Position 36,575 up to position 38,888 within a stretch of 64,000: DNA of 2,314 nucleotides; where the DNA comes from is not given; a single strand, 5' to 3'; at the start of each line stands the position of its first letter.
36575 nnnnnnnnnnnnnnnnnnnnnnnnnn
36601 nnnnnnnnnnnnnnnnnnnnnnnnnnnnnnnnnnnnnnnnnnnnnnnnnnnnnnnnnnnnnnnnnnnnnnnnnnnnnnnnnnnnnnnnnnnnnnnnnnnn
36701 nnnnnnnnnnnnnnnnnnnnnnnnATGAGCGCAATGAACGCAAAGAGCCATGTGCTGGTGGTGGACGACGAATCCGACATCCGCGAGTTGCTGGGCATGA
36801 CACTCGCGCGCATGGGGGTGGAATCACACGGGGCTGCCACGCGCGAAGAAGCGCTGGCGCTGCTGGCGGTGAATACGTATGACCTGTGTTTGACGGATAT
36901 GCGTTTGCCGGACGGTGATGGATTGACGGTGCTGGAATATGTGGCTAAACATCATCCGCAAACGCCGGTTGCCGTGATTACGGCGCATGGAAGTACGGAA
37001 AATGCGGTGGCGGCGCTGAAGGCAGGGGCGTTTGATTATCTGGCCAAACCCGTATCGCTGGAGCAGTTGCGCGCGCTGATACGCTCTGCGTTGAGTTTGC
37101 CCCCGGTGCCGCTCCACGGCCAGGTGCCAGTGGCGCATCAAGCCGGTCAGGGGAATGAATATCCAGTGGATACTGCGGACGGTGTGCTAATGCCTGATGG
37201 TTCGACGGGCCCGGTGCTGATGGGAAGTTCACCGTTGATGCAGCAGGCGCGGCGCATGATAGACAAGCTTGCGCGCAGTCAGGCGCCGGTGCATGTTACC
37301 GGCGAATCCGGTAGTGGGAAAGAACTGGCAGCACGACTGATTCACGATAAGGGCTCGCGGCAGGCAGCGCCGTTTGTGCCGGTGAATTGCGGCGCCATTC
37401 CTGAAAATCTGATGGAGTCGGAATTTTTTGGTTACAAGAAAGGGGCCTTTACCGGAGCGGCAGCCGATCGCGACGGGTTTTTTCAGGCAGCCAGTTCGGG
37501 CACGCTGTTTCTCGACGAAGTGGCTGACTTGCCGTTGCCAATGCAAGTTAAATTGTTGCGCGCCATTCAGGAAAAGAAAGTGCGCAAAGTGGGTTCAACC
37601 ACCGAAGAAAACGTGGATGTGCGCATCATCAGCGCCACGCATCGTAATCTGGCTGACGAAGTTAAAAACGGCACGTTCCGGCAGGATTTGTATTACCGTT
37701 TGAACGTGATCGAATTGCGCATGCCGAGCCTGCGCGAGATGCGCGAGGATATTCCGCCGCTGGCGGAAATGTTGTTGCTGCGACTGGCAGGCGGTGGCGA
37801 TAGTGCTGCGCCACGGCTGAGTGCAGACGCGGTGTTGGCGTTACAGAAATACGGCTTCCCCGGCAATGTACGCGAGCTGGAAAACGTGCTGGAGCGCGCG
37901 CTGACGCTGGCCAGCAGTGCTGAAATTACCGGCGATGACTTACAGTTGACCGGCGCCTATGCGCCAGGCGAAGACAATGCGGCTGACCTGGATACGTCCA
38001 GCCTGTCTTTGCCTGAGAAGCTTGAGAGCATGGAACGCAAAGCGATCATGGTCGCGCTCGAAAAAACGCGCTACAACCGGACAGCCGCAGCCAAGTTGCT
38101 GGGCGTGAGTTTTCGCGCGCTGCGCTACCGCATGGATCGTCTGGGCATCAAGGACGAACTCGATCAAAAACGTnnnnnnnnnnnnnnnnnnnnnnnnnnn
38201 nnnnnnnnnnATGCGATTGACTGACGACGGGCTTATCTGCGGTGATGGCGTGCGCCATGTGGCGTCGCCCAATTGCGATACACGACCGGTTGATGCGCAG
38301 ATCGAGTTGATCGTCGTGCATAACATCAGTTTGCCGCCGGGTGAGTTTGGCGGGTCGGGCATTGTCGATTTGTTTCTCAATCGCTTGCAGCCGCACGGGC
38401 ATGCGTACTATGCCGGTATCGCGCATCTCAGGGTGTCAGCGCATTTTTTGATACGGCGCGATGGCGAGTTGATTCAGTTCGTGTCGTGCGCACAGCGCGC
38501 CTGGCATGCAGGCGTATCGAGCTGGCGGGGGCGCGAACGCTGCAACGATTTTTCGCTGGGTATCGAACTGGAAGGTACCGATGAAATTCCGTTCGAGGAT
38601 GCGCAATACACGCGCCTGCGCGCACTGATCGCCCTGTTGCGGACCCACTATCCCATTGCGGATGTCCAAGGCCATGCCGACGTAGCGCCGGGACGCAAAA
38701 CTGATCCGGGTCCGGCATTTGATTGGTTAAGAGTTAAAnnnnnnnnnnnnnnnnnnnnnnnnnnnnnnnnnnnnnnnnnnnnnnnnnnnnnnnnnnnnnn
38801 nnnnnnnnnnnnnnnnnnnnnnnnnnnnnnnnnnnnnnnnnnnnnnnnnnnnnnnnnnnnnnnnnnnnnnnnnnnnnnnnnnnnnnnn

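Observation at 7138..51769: Motif copies sit in frame inside coding sequences and donate start-proximal codons, C-terminal tails and stop codons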

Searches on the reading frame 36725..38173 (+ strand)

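Call 58: search_protein_families(library=pfam, proteins=[window:36725-38173:+], max_evalue=0.00001)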
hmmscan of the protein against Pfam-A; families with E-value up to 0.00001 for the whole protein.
window:36725-38173:+ (483 aa): 5 families
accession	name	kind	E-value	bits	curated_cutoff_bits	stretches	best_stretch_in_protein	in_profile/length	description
PF00158.32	Sigma54_activat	-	2e-69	233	20.2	1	165-331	1-167/168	Sigma-54 interaction domain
PF00072.30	Response_reg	-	4.6e-29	101.3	30.2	1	10-119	1-110/111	Response regulator receiver domain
PF14532.12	Sigma54_activ_2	-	1.6e-25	90.4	25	1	166-336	1-138/138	Sigma-54 interaction domain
PF25601.1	AAA_lid_14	-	9.1e-20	70.7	27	1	337-409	1-73/87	AAA+ ATPase lid domain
PF02954.25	HTH_8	-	5.4e-13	48.9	22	1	433-472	2-41/42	Bacterial regulatory protein, Fis family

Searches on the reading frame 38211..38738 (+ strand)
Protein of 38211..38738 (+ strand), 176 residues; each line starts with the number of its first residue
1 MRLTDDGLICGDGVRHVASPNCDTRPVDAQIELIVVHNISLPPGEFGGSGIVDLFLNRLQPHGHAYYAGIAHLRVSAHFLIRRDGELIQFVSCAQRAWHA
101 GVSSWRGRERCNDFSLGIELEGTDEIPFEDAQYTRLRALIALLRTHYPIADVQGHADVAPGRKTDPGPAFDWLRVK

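Call 50: search_protein_families(library=pfam, proteins=[window:38211-38738:+], max_evalue=0.00001)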
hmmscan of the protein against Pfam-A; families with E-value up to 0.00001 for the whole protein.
window:38211-38738:+ (176 aa): 1 family
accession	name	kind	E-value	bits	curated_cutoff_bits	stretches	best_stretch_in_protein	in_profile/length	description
PF01510.30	Amidase_2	-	1e-29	104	26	1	30-168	4-131/131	N-acetylmuramoyl-L-alanine amidase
